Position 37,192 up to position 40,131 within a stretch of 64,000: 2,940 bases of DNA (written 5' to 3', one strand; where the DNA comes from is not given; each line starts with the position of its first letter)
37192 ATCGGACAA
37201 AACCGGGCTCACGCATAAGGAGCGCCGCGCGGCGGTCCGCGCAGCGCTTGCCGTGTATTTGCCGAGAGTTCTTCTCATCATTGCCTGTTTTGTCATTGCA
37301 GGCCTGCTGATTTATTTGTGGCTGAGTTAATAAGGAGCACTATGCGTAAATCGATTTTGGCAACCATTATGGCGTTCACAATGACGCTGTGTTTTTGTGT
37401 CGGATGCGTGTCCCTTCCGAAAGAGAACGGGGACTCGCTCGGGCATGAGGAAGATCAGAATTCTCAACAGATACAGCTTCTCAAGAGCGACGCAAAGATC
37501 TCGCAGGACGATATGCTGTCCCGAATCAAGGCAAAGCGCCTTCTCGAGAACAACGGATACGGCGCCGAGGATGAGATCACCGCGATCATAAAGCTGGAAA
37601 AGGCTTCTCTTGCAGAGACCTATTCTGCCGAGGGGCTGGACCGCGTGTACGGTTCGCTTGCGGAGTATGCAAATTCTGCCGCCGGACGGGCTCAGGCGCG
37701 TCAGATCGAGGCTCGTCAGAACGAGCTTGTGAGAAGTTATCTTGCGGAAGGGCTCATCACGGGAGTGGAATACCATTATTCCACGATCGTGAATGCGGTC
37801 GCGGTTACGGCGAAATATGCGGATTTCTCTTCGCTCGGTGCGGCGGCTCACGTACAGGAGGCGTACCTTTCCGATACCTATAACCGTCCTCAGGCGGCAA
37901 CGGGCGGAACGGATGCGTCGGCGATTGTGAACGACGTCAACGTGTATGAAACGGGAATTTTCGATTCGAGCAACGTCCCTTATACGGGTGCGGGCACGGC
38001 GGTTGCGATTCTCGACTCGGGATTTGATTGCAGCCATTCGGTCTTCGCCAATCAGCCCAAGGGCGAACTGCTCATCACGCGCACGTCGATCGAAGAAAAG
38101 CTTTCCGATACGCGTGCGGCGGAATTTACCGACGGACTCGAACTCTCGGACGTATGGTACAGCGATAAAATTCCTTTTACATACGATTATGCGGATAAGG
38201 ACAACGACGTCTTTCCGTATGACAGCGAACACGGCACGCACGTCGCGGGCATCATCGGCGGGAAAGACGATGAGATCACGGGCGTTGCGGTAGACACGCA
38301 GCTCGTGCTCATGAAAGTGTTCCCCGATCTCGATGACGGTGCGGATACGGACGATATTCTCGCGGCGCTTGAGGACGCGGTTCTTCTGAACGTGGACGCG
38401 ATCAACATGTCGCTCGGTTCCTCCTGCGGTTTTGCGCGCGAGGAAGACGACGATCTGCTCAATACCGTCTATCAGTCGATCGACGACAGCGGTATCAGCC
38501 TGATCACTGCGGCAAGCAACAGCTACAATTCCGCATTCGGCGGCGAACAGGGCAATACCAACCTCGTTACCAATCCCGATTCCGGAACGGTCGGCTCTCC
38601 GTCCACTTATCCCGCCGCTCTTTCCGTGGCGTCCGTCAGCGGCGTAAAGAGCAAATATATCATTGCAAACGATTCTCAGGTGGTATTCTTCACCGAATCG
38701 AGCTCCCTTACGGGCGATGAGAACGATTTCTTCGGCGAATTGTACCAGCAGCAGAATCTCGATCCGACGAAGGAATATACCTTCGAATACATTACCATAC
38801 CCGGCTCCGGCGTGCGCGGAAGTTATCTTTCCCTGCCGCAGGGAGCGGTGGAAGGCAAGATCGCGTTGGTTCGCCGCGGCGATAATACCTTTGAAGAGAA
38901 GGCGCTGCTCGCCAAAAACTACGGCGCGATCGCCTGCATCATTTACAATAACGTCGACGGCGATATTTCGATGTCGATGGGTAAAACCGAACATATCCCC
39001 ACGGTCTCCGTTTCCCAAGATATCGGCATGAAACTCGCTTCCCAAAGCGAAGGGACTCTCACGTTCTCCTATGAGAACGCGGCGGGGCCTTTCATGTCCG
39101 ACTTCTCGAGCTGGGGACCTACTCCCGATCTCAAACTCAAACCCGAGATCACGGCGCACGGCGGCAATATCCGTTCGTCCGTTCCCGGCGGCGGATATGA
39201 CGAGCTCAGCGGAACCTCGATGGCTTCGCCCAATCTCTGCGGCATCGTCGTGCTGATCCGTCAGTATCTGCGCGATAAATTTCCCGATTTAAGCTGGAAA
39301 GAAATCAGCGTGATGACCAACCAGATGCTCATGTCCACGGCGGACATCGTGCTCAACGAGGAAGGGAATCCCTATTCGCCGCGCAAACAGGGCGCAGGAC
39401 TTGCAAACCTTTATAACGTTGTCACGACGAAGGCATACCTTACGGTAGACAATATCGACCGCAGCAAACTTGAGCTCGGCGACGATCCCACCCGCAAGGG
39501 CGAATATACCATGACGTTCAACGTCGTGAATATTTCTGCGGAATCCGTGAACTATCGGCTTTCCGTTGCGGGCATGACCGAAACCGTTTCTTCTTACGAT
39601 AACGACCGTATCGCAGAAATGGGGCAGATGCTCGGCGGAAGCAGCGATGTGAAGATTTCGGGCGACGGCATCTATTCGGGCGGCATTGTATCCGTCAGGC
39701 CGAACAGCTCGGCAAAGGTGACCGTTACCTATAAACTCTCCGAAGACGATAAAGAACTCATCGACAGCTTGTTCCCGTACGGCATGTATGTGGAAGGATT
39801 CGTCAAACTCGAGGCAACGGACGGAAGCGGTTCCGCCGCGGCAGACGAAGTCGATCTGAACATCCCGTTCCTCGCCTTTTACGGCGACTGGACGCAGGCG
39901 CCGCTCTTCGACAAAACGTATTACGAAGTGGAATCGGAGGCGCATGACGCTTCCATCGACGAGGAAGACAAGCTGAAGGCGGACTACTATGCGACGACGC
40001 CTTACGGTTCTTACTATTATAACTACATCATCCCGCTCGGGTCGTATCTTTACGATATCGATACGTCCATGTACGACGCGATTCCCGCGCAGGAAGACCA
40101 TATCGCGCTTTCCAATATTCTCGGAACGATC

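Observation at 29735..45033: Opp-like peptide importer sitting directly upstream of a cell-envelope-proteinase-like S8 protease: a putative extracellular proteolytic feeding module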

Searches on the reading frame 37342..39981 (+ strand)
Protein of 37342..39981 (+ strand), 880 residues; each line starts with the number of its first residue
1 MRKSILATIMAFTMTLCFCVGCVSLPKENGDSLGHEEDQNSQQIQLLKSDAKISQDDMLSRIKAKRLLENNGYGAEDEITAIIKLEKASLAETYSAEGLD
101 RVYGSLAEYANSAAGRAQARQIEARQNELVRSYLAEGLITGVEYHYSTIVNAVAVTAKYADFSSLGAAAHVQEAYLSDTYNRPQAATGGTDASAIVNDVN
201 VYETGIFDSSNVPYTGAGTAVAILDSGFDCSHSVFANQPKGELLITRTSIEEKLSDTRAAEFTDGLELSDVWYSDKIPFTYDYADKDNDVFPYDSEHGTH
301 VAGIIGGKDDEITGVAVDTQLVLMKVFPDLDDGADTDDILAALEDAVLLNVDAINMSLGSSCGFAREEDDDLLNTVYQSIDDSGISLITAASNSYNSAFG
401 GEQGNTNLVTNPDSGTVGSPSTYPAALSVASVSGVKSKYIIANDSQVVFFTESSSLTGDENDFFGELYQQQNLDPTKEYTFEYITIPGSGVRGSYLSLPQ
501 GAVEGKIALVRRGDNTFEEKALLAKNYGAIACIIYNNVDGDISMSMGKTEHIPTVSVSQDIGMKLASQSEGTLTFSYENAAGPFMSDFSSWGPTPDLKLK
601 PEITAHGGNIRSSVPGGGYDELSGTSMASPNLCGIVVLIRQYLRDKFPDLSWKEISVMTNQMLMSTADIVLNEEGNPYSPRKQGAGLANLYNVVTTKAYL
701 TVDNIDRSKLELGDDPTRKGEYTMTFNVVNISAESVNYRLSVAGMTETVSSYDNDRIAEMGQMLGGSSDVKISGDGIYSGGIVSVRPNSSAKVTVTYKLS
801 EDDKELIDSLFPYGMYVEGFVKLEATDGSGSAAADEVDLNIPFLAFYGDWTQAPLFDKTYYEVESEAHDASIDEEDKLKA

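Call 55: find_related_loci(query=A3, collection=metagenome_contigs, flank=10000)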
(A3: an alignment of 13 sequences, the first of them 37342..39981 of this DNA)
Query A3 (880 aa) in metagenome_contigs; peptide patterns used: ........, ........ (x = any residue, [..] = any of these).
600 stretches matched a pattern (row limit reached: there are more); 343 encode a relative of the query (tblastn E <= 1e-3); the best 80 are kept; 80 distinct loci.
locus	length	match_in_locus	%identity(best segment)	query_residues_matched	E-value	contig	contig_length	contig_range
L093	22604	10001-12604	58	14-880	0e+0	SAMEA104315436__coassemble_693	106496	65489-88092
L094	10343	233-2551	45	73-880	0e+0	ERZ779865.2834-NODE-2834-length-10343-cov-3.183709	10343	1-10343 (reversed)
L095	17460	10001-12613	41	57-880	2e-174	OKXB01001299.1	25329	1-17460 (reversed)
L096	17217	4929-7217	37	73-864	1e-138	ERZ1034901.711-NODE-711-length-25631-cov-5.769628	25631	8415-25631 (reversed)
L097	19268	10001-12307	36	68-859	4e-115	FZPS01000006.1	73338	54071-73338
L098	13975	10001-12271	34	79-858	2e-109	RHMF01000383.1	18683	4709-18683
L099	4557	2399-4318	38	118-752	2e-106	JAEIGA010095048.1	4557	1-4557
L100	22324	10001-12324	37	78-864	2e-119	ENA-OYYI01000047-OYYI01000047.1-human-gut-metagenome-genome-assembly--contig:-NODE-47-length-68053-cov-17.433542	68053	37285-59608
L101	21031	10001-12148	33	142-857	9e-90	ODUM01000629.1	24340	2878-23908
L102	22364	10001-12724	34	144-857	1e-45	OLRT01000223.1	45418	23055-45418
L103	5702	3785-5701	29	1-603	5e-41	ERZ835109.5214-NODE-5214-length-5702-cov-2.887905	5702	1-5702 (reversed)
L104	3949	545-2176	28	143-741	1e-37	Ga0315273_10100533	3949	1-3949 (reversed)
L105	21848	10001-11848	28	142-850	5e-37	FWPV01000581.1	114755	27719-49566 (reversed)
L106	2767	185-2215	25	111-858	2e-35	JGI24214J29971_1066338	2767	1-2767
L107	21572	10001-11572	30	297-859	2e-34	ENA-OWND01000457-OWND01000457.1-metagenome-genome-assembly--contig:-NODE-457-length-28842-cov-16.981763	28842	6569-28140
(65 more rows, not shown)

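Call 91: find_homologous_proteins(query=window:37342-39981:+, max_evalue=1e-10)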
Query window:37342-39981:+ (880 aa): 601 proteins with E <= 1e-10 among 8000 candidates; the best 120 are listed.
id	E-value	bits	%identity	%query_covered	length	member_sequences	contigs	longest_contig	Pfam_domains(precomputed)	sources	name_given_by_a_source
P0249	0.0e+0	1112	62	96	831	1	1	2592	PF06280.19,PF02225.28,PF00082.28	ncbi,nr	ncbi:MAG: S8 family serine peptidase, partial [Clostridia bacterium]|nr:S8 family serine peptidase [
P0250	0.0e+0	1098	60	98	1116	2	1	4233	PF06280.19,PF02225.28,PF00082.28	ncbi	-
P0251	4.3e-292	989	59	91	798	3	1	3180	PF02225.28,PF00082.28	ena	-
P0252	1.1e-291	988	61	85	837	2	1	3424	PF02225.28,PF00082.28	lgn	-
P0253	2.7e-256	871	49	99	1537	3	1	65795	PF13306.13,PF06280.19,PF02225.28,PF22359.3,PF02368.25,PF00082.28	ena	-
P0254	3.8e-256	870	55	89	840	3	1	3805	PF06280.19,PF02225.28,PF00082.28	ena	-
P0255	2.4e-243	828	47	100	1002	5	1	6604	PF06280.19,PF02225.28,PF09826.16,PF00082.28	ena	-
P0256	2.0e-241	822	50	100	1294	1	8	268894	PF06280.19,PF02225.28,PF00082.28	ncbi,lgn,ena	-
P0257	2.8e-236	805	50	93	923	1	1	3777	PF06280.19,PF02225.28,PF00082.28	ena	-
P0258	1.3e-234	799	48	98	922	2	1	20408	PF06280.19,PF02225.28,PF00082.28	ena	-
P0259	2.8e-233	795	48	98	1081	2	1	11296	PF06280.19,PF02225.28,PF00082.28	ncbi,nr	ncbi:MAG: S8 family serine peptidase, partial [Clostridia bacterium]|nr:S8 family serine peptidase [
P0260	2.0e-230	785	55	77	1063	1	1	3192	PF06280.19,PF02225.28,PF00082.28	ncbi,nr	ncbi:MAG: S8 family serine peptidase, partial [Clostridia bacterium]|nr:S8 family serine peptidase [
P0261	3.6e-222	758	60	70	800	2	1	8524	PF02225.28,PF00082.28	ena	-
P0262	1.7e-220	752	55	77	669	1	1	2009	PF06280.19,PF02225.28,PF00082.28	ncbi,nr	ncbi:MAG: S8 family serine peptidase, partial [Clostridia bacterium]|nr:S8 family serine peptidase [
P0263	9.2e-216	737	49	92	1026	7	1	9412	PF06280.19,PF02225.28,PF00082.28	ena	-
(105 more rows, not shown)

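Call 92: find_encoding_contigs(protein=P0256, flank=10000, max_places=1)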
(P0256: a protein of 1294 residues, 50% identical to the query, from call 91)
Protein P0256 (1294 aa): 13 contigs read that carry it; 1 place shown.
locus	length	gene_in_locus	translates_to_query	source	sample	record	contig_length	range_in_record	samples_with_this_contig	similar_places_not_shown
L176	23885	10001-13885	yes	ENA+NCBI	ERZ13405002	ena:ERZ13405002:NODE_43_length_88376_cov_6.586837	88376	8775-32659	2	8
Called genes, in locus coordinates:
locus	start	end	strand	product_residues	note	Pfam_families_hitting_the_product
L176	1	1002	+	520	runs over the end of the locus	PF00005:ABC_tran, PF13304:AAA_21 (faint), PF00005:ABC_tran, PF17912:OB_MalK (weak)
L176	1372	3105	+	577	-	PF02837:Glyco_hydro_2_N, PF22666:Glyco_hydro_2_N2, PF00703:Glyco_hydro_2 (weak), PF02836:Glyco_hydro_2_C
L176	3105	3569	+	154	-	PF00383:dCMP_cyt_deam_1, PF14437:MafB19-deam, PF14439:Bd3614-deam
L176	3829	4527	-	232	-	-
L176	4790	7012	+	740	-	PF08447:PAS_3, PF00512:HisKA, PF02518:HATPase_c, PF00072:Response_reg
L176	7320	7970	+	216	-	PF04402:SIMPL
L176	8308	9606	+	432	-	PF01336:tRNA_anti-codon, PF00152:tRNA-synt_2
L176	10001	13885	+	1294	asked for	PF00082:Peptidase_S8, PF02225:PA, PF06280:fn3_5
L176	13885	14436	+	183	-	-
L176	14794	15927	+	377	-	PF00149:Metallophos, PF12850:Metallophos_2 (weak), PF12320:SbcD_C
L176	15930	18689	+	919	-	PF13476:AAA_23, PF13514:AAA_27 (weak), PF13555:AAA_29 (weak), PF13558:SbcC_Walker_B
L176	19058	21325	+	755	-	PF00149:Metallophos, PF09587:PGA_cap (faint), PF02872:5_nucleotid_C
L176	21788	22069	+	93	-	-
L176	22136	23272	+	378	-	-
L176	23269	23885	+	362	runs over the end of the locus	PF00005:ABC_tran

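Call 93: find_encoding_contigs(protein=P0253, flank=10000, max_places=1)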
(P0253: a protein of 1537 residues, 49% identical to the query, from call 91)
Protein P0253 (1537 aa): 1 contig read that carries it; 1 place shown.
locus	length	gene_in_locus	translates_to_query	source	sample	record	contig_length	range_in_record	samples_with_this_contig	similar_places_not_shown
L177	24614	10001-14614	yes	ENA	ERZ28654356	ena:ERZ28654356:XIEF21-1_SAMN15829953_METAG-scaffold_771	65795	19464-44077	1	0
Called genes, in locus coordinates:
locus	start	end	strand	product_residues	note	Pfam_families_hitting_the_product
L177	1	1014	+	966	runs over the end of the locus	PF18657:YDG, PF18676:MBG_2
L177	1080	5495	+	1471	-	PF02449:Glyco_hydro_42 (weak), PF16116:DUF4832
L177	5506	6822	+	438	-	PF02056:Glyco_hydro_4, PF11975:Glyco_hydro_4C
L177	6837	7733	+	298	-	PF00294:PfkB, PF08543:Phos_pyr_kin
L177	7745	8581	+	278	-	-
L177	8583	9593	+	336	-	PF00356:LacI (weak), PF00532:Peripla_BP_1, PF13407:Peripla_BP_4, PF13377:Peripla_BP_3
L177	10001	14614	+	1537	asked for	PF00082:Peptidase_S8, PF02225:PA, PF06280:fn3_5, PF22359:Big-like (faint), PF02368:Big_2, PF13306:LRR_5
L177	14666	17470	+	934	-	PF13306:LRR_5, PF13855:LRR_8 (faint), PF13306:LRR_5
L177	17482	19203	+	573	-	-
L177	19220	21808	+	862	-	PF00496:SBP_bac_5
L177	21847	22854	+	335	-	PF00528:BPD_transp_1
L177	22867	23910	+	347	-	PF12911:OppC_N, PF00528:BPD_transp_1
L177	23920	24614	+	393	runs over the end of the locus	PF00005:ABC_tran, PF13304:AAA_21 (weak), PF08352:oligo_HPY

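Call 108: search_protein_families(library=pfam, alignment_id=A3, max_evalue=0.05)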
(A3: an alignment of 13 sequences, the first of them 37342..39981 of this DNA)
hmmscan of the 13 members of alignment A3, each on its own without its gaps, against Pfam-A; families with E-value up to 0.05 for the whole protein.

A. member 1, window:37342-39981:+ (880 aa): 3 families
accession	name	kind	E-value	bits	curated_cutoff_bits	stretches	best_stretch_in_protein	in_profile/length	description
PF00082.27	Peptidase_S8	-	9.5e-41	140.4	21.8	1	216-686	1-288/288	Subtilase family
PF02225.27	PA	-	3.2e-15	56.4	23.9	1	501-565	23-95/95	PA domain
PF06280.18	fn3_5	-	5.4e-07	30.7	27.6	1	722-843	10-111/112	Fn3-like domain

B. families by the number of members that match (of 13 scanned): 6 families
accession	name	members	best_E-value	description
PF00082.27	Peptidase_S8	13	5.4e-45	Subtilase family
PF02225.27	PA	13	2.2e-18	PA domain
PF06280.18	fn3_5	12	1.8e-12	Fn3-like domain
PF05922.21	Inhibitor_I9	1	0.0054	Peptidase inhibitor I9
PF00231.24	ATP-synt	1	0.018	ATP synthase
PF00411.24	Ribosomal_S11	1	0.036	Ribosomal protein S11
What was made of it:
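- On Cell-envelope proteinase / C5a-peptidase group of S8A subtilases: Present in 13/13 and 12/13 homologues (call 108).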
